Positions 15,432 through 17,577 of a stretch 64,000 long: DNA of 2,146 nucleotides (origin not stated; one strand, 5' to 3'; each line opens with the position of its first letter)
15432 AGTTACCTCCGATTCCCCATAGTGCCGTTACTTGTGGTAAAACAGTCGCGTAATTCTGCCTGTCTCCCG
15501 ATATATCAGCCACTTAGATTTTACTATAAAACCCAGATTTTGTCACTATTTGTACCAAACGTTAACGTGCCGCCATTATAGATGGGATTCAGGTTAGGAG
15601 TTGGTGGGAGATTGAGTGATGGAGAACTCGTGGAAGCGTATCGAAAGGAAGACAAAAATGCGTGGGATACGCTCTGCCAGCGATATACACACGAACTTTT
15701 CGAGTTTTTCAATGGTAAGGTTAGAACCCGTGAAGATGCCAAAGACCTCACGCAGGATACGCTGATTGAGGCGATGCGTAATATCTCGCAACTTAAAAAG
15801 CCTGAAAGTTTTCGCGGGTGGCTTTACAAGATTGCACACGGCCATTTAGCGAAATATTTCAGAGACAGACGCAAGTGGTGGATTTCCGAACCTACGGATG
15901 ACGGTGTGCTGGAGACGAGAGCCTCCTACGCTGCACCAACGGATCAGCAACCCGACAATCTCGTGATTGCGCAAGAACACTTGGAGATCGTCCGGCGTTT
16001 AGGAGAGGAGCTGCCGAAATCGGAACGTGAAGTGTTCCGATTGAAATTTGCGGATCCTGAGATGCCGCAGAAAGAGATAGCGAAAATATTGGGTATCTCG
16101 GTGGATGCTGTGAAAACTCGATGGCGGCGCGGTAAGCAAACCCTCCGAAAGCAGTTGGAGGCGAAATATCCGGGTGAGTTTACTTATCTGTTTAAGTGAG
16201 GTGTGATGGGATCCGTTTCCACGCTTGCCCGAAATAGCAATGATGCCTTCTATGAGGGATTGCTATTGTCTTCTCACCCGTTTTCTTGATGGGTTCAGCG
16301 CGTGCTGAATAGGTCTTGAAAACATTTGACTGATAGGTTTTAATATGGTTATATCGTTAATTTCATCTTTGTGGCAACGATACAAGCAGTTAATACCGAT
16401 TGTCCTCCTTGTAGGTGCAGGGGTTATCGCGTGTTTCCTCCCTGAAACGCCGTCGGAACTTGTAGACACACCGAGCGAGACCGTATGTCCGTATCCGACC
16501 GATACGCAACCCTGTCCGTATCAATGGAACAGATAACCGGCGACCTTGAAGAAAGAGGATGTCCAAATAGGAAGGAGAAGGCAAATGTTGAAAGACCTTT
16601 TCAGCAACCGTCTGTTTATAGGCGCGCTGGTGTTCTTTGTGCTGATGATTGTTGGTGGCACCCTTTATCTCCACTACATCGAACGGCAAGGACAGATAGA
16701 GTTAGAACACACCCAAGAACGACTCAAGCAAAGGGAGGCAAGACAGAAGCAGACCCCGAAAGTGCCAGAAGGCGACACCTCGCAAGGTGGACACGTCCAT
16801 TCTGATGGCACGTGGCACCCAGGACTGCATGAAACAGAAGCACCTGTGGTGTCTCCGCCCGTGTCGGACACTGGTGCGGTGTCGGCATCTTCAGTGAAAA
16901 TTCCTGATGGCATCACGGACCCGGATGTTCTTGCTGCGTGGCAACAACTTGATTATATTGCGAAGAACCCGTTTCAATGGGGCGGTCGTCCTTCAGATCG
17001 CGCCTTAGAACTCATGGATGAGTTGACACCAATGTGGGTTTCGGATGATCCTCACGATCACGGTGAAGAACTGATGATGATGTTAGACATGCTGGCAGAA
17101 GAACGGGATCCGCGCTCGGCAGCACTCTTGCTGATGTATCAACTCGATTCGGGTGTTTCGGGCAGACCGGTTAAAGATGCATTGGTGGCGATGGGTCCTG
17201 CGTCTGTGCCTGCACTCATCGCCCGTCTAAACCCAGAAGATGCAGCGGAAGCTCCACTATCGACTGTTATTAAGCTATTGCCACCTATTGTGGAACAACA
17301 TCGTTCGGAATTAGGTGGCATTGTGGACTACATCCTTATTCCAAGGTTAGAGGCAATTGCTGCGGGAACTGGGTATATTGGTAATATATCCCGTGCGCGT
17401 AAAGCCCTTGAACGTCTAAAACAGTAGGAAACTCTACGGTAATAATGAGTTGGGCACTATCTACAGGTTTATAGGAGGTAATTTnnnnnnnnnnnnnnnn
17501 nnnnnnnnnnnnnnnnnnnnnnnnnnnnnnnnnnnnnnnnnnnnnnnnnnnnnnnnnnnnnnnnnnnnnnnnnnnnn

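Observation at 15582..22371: ECF sigma gene followed by a tandemly duplicated cassette of unrecognised secreted and anchored proteins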

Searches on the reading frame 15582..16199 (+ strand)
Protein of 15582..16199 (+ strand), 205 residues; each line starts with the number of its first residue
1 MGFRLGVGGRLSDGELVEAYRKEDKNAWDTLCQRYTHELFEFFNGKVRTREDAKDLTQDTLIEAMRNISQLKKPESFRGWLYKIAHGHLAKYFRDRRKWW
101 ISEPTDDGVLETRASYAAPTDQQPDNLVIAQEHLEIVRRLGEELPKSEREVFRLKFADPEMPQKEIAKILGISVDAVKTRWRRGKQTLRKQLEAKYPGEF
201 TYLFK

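Call 7: search_protein_families(library=pfam, proteins=[window:15582-16199:+], max_evalue=1)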
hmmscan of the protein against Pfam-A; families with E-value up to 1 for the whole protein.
window:15582-16199:+ (205 aa): 15 families
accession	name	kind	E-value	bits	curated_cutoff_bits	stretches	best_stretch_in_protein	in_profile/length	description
PF04542.20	Sigma70_r2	-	5.2e-11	42.6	24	1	34-97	4-69/71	Sigma-70 region 2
PF08281.18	Sigma70_r4_2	-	1.2e-10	41.4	25.7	1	135-188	2-54/54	Sigma-70, region 4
PF04545.22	Sigma70_r4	-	4e-09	36.3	24.1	1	143-190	4-50/50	Sigma-70, region 4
PF13404.12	HTH_AsnC-type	-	0.00088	19.5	27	1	157-183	14-40/42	AsnC-type helix-turn-helix domain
PF07638.17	Sigma70_ECF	-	0.00093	19.6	21.1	1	16-192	7-183/185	ECF sigma factor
PF02650.20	HTH_WhiA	-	0.0021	18.9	27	1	142-183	36-79/84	WhiA C-terminal HTH domain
PF13412.12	HTH_24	-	0.0021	18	21.9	1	157-180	14-37/48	Winged helix-turn-helix DNA-binding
PF13384.12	HTH_23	-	0.0046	17.2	24.6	1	157-183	15-39/50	Homeodomain-like domain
PF22029.2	PhyR_sigma2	-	0.0079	16.7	27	1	48-86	17-55/55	Sigma2 domain of PhyR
PF13518.12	HTH_28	-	0.012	16.1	25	1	161-183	13-34/52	Helix-turn-helix domain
PF10545.15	MADF_DNA_bdg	-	0.077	13.8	22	0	164-194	30-62/84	Alcohol dehydrogenase transcription factor Myb/SANT-like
PF21907.4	SAM_CEP-1_C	-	0.095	13.4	26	1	57-95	20-58/103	CEP-1 C-terminal SAM domain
PF20432.4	Xre-like-HTH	-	0.16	12.7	25.8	1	161-188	24-50/63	Antitoxin Xre-like helix-turn-helix domain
PF12728.13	HTH_17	-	0.18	12.6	27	1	164-185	5-25/51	Helix-turn-helix domain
PF00196.25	GerE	-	0.27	11.3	23.5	1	147-179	6-36/57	Bacterial regulatory proteins, luxR family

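Call 15: search_protein_families(library=ncbifam, proteins=[window:15582-16199:+], max_evalue=1)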
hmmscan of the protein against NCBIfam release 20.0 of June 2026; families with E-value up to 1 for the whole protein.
window:15582-16199:+ (205 aa): 106 families (the best 25 are shown)
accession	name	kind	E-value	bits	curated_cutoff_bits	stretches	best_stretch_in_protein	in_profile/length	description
NF009166.1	PRK12513.1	equivalog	3e-30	105.4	206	1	11-194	7-188/193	RNA polymerase sigma factor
NF008888.0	PRK11922.1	equivalog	2.3e-26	92.9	204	1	11-198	15-202/231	RNA polymerase sigma factor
TIGR02937.1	sigma70-ECF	superfamily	8.9e-26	90.5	42.9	1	27-192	2-165/165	sigma-70 family RNA polymerase sigma factor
NF007223.0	PRK09641.1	equivalog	2.7e-24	86.1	209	1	16-194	8-186/187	RNA polymerase sigma factor SigW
TIGR02985.1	Sig70_bacteroi1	subfamily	6.4e-24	85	126.4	1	26-192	1-162/162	RNA polymerase sigma-70 factor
TIGR02952.1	Sig70_famx2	equivalog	7.8e-24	84.5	206.45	1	17-192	2-170/170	ECF subfamily RNA polymerase sigma factor, BldN family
TIGR02948.1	SigW_bacill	equivalog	4.8e-22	78.9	243.1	1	16-193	8-185/187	RNA polymerase sigma factor SigW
NF007215.0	PRK09637.1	equivalog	9.7e-22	77.8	212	1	31-193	6-155/181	RNA polymerase sigma factor SigZ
TIGR02959.1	SigZ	equivalog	6.4e-21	74.9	168.65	1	33-193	2-149/170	RNA polymerase sigma factor SigZ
NF006930.0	PRK09415.1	subfamily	1.9e-20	73.4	198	1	18-194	7-177/179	RNA polymerase factor sigma C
NF058625.1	sigma_PG0214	equivalog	4.4e-20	72.1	130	1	32-195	10-164/170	GFO_1088 family ECF-type sigma factor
TIGR02950.1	SigM_subfam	subfamily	3e-18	66.2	147.95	1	30-192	4-158/159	RNA polymerase sigma factor, SigM family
NF004113.0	PRK05602.1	equivalog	4.9e-18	65.5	208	1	11-196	30-205/211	RNA polymerase sigma factor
NF009171.0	PRK12518.1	equivalog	1.2e-17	64.3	208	1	11-194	12-186/191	RNA polymerase sigma factor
TIGR02939.1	RpoE_Sigma70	equivalog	5.3e-17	62.4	236.15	1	12-192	6-186/190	RNA polymerase sigma factor RpoE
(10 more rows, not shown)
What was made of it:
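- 15582..16199 (+): ECF-type sigma-70 factor, 205 aa. Pfam Sigma70_r2 (5e-11) and Sigma70_r4_2 (1e-10); TIGR02937 at 90.5 bits against a cut-off of 42.9 (calls 7, 15).
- Checked: 15582-16199 is an ECF sigma factor: Sigma70_r2 and Sigma70_r4_2 score above Pfam's cut-offs, and TIGR02937 scores 90.5 bits against a cut-off of 42.9 (calls 7, 15).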

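Call 94: search_protein_families(library=padloc, proteins=[window:15582-16199:+], max_evalue=0.01)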
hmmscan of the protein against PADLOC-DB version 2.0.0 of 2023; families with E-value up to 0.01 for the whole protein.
window:15582-16199:+ (205 aa): 1 family
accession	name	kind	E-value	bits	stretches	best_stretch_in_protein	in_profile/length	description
PDLC04133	mad1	-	0.0083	14.4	0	158-184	3-29/60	mads_1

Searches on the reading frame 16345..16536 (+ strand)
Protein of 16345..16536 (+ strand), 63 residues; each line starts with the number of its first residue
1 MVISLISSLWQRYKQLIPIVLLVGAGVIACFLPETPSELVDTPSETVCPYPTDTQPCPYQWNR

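Call 7: search_protein_families(library=pfam, proteins=[window:16345-16536:+], max_evalue=1)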
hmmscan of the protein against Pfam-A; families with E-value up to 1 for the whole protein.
window:16345-16536:+ (63 aa): 2 families
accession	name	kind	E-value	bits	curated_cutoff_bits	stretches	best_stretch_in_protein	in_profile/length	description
PF06522.17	B12D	-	0.0091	15.8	21.5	1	12-30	2-20/54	NADH-ubiquinone reductase complex 1 MLRQ subunit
PF17988.6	VEGFR-2_TMD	-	0.028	14.3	25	1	19-32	7-20/35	VEGFR-2 Transmembrane domain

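Call 15: search_protein_families(library=ncbifam, proteins=[window:16345-16536:+], max_evalue=1)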
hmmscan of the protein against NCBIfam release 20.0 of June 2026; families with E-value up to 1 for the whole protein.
window:16345-16536:+ (63 aa): 1 family
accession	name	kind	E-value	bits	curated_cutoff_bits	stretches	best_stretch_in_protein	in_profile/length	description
NF041270.1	bla_Bcer_III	exception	0.092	12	670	1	12-40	11-39/314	class A beta-lactamase BlaIII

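Call 94: search_protein_families(library=padloc, proteins=[window:16345-16536:+], max_evalue=0.01)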
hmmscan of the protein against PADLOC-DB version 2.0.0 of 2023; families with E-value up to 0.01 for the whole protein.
window:16345-16536:+ (63 aa): 0 families

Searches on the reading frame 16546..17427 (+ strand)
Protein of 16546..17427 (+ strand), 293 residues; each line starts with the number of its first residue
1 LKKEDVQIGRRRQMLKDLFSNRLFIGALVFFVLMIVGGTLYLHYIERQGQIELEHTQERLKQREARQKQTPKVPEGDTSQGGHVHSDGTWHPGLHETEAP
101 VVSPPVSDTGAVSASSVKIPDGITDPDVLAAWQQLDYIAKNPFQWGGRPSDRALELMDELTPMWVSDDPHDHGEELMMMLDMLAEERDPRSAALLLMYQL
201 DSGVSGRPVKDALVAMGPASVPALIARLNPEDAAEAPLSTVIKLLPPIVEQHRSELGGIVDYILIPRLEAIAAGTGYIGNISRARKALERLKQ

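Call 7: search_protein_families(library=pfam, proteins=[window:16546-17427:+], max_evalue=1)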
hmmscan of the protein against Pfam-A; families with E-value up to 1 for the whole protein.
window:16546-17427:+ (293 aa): 1 family
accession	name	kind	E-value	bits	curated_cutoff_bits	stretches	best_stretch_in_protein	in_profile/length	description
PF12911.12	OppC_N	-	0.12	12.7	23.9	1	12-36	4-28/53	N-terminal TM domain of oligopeptide transport permease C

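Call 15: search_protein_families(library=ncbifam, proteins=[window:16546-17427:+], max_evalue=1)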
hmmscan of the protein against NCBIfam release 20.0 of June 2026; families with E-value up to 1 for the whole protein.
window:16546-17427:+ (293 aa): 1 family
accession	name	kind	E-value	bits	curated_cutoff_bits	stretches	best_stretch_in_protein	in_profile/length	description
NF042931.1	SAG1386_EF1546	equivalog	0.062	13.4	80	1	7-72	14-79/158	SAG1386/EF1546 family surface-associated protein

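Call 34: find_homologous_proteins(query=window:16585-17424:+)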
Query window:16585-17424:+ (280 aa): 230 proteins with E <= 0.001 among 3608 candidates; the best 120 are listed.
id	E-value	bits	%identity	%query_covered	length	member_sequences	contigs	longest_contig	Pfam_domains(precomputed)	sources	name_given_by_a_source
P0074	7.7e-183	624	100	100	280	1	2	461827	-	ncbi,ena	-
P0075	1.4e-167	574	92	100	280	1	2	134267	-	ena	-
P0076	1.1e-164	564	93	100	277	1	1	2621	-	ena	-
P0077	6.5e-143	493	79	100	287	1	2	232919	-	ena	-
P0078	1.2e-121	423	71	100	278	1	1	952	-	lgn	-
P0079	2.9e-120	419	74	100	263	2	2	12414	-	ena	-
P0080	1.7e-115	403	72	99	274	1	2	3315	-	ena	-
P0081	3.0e-114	399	71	99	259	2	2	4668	-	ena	-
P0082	3.1e-113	396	67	100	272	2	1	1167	-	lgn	-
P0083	6.1e-113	395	70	100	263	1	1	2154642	-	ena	-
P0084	2.1e-111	390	68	99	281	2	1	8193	-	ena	-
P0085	1.9e-101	357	64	100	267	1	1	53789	-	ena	-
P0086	2.6e-101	357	64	100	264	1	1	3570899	-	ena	-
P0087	1.2e-99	351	66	91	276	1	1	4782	-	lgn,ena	-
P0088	2.7e-98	347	61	100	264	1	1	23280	-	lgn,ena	-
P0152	6.9e-35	139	74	33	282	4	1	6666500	-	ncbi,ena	-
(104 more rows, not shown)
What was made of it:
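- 16585..17427 (+): Anchor A, 280 aa. It has a ~8-residue cytoplasmic tip, a TM helix continuing as a long helix, the His motif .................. (residues 68-85), a disordered linker and an all-alpha ARM/HEAT-like ectodomain (113-279). 230 homologs, every named one from Poribacteria (call 34).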

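Call 38: find_encoding_contigs(protein=P0152, flank=10000, max_places=3)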
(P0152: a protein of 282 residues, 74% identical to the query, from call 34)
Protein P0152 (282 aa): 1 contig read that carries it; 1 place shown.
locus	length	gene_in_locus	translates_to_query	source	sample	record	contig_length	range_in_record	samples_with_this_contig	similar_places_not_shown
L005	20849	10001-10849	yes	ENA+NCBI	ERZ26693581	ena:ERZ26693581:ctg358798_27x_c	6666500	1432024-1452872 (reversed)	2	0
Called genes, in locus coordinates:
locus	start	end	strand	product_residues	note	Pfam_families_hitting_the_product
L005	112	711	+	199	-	PF04542:Sigma70_r2, PF08281:Sigma70_r4_2, PF04545:Sigma70_r4, PF13412:HTH_24 (weak)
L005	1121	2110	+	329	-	-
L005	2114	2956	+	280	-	-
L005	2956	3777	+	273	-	-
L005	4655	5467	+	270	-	-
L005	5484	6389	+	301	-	-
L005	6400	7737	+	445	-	-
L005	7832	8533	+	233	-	-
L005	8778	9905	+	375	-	-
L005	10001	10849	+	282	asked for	-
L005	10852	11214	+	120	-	-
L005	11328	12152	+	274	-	-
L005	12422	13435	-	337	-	PF13546:DDE_5, PF01609:DDE_Tnp_1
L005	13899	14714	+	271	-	PF04542:Sigma70_r2, PF13384:HTH_23 (faint), PF04545:Sigma70_r4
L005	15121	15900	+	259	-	-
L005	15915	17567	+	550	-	-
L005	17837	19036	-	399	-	PF03702:AnmK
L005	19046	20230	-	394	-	PF07075:NamZ_N, PF20732:NamZ_C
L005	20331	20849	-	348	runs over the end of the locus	PF00144:Beta-lactamase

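Call 73: predict_structure(alignment_id=A8)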
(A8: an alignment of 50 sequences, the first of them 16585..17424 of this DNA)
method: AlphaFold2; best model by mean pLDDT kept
length: 280 residues; sequences in the alignment: 50
mean_pLDDT: 84.9   pTM: 0.63
mean pLDDT of the five models: 84.9, 82.7, 82.0, 81.8, 80.4
residues with pLDDT >= 90: 167; 70-90: 63; 50-70: 29; < 50: 21
segments of 3 or more residues with pLDDT < 50: 81-100
pLDDT, mean of each block of 10 residues (from residue 1): 74 94 95 90 84 67 57 67 41 40 84 97 95 90 93 74 93 96 91 90 96 93 93 97 97 98 94 96
secondary structure, 60 per line:
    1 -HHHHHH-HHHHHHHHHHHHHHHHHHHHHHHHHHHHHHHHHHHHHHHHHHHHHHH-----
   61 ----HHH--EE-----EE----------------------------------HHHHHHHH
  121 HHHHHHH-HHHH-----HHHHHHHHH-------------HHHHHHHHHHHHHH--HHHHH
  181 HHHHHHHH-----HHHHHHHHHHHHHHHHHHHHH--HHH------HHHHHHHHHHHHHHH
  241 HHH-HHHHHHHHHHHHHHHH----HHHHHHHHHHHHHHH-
elements in order: H2-7 H9-55 H113-127 H129-132 H138-146 H160-173 H176-188 H194-214 H226-243 H245-260 H265-279
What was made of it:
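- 16585..17427 (+): AF2 model with pLDDT 85 (call 73).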

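Call 76: fold_search(model_id=the predicted structure, library=pdb)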
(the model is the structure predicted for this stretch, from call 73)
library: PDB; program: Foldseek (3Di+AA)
matches with E <= 10: 326; with E <= 0.001: 0
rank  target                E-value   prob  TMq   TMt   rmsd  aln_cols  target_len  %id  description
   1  3sl9_G                1.7e-01  0.97  0.31  0.48   6.1       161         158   13  X-ray structure of Beta catenin in complex with Bcl9 (released 2012-02-29)
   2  3sla_B                2.8e-01  0.94  0.32  0.49   5.9       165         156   13  X-ray structure of first four repeats of human beta-catenin (released 2012-02-29)
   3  4wz9_A                3.1e-01  0.66  0.27  0.11  10.4       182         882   15  APN1 from Anopheles gambiae (released 2015-06-17)
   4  5cwb                  3.4e-01  0.16  0.15  0.18  17.2       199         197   12  Crystal structure of de novo designed helical repeat protein DHR4 (released 2015-12-16)
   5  3cwg_B                3.4e-01  0.11  0.12  0.08  20.5       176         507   15  Unphosphorylated mouse STAT3 core fragment (released 2008-07-01)
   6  3sla_C                4.3e-01  0.91  0.29  0.46   5.4       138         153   12  X-ray structure of first four repeats of human beta-catenin (released 2012-02-29)
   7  7v9n                  4.8e-01  0.35  0.25  0.10  13.9       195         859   13  Crystal structure of the lanthipeptide zinc-metallopeptidase EryP from saccharopolyspora erythraea in closed state (released 2022-05-11)
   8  6nuq                  5.0e-01  0.10  0.14  0.09  17.6       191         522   12  Stat3 Core in complex with compound SI109 (released 2019-12-04)
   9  7afw                  5.3e-01  0.77  0.28  0.42   6.7       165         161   14  Beta-Catenin in complex with compound 6 (released 2020-12-16)
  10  3sl9_B                5.5e-01  0.75  0.31  0.47  10.6       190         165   13  X-ray structure of Beta catenin in complex with Bcl9 (released 2012-02-29)
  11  6qhd_B                6.4e-01  0.09  0.13  0.08  19.4       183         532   12  Lysine acetylated and tyrosine phosphorylated STAT3 in a complex with DNA (released 2019-06-19)
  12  6nqx_A                6.4e-01  0.07  0.12  0.13  18.4       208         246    9  Flagellar protein FcpA from Leptospira biflexa / primitive monoclinic form (released 2020-01-29)
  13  5ee5_A                6.7e-01  0.20  0.18  0.23  13.7       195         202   13  Structure of human ARL1 in complex with the DCB domain of BIG1 (released 2016-07-06)
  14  3sla_A                8.2e-01  0.75  0.31  0.46   7.9       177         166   14  X-ray structure of first four repeats of human beta-catenin (released 2012-02-29)
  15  5b26_C                9.4e-01  0.16  0.18  0.26  13.1       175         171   11  Crystal structure of mouse SEL1L (released 2016-04-27)
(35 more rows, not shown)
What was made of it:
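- The anchor ectodomain is an ARM/HEAT-like binding scaffold (calls 73, 76).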

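Call 94: search_protein_families(library=padloc, proteins=[window:16585-17427:+], max_evalue=0.01)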
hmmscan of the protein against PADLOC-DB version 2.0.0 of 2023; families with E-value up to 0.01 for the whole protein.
window:16585-17427:+ (280 aa): 0 families

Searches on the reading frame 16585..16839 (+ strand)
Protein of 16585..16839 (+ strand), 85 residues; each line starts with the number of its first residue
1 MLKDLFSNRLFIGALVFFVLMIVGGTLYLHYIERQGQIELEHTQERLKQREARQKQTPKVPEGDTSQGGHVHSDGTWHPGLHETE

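Call 52: find_related_loci(query=A6, collection=genome_contigs, flank=10000)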
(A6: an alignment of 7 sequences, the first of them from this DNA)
Query A6 (85 aa) in genome_contigs; peptide patterns used: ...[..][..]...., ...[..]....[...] (x = any residue, [..] = any of these).
114 stretches matched a pattern; 33 encode a relative of the query (tblastn E <= 1e-3); 31 distinct loci.
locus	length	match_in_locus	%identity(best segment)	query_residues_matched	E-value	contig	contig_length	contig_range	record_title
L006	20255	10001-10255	81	1-85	4e-42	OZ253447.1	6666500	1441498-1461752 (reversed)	MAG: Candidatus Poribacteria bacterium isolate c3a381aa-0ed9-4b9f-99fb-31763fcdc289 genome assembly, chromosome: 1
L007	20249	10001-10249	77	1-83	2e-41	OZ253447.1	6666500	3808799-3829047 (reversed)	MAG: Candidatus Poribacteria bacterium isolate c3a381aa-0ed9-4b9f-99fb-31763fcdc289 genome assembly, chromosome: 1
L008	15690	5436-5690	78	1-85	7e-42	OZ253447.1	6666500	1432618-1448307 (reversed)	MAG: Candidatus Poribacteria bacterium isolate c3a381aa-0ed9-4b9f-99fb-31763fcdc289 genome assembly, chromosome: 1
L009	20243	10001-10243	70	1-82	4e-33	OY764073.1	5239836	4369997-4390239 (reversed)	MAG: Candidatus Poribacteria bacterium isolate c0dbee2e-4153-42cb-9392-5991059e4d04 genome assembly, chromosome: 1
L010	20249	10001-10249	58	1-83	2e-28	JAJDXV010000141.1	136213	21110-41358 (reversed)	MAG: Candidatus Poribacteria bacterium isolate jk18x27bins.53 k141_1375065, whole genome shotgun sequence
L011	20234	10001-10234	56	1-78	1e-27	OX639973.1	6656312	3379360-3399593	MAG: uncultured Poribacteria bacterium isolate a51c2dcd-0bc8-4832-ac43-f95c9d639ad7 genome assembly, chromosome: 1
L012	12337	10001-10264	55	1-84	3e-26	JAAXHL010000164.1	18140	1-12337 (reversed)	MAG: Candidatus Poribacteria bacterium isolate Plut_88888 unfiltered_Plut_88888_genomic_contig_708176, whole genome shot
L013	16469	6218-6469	52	1-82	7e-26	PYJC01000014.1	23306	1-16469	MAG: Candidatus Poribacteria bacterium isolate PCPOR1 Ga0206387_1014, whole genome shotgun sequence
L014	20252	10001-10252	58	1-84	2e-30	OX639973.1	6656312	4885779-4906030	MAG: uncultured Poribacteria bacterium isolate a51c2dcd-0bc8-4832-ac43-f95c9d639ad7 genome assembly, chromosome: 1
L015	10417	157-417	52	1-85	8e-25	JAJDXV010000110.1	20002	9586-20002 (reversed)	MAG: Candidatus Poribacteria bacterium isolate jk18x27bins.53 k141_271581, whole genome shotgun sequence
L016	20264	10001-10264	51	1-84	7e-24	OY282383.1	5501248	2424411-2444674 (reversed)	MAG: uncultured Poribacteria bacterium isolate 7c199f84-8048-4b63-b208-6e17c6421a0a genome assembly, chromosome: 1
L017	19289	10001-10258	49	1-83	9e-24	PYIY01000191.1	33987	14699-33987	MAG: Candidatus Poribacteria bacterium isolate PCPOR4 Ga0207198_1191, whole genome shotgun sequence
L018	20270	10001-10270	48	1-84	3e-21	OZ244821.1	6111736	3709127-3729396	MAG: Candidatus Poribacteria bacterium isolate f8e195d4-717b-4ac2-aaf5-fcbd41c48ae0 genome assembly, chromosome: 1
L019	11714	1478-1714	58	1-78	5e-21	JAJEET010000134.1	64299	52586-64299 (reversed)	MAG: Candidatus Poribacteria bacterium isolate p16x34bins.5 k141_762300, whole genome shotgun sequence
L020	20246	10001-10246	49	1-85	8e-20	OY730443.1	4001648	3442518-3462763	MAG: Candidatus Poribacteria bacterium isolate dbacca32-2332-4c09-a5ad-da9f5ab17b7d genome assembly, chromosome: 1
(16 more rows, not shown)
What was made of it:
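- All 31 loci found in 185,579 species genomes are Poribacteria MAGs (call 52).
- Tried and rejected: A narrower alignment worked (call 52), but its two peptide patterns limit reach to fairly close relatives.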
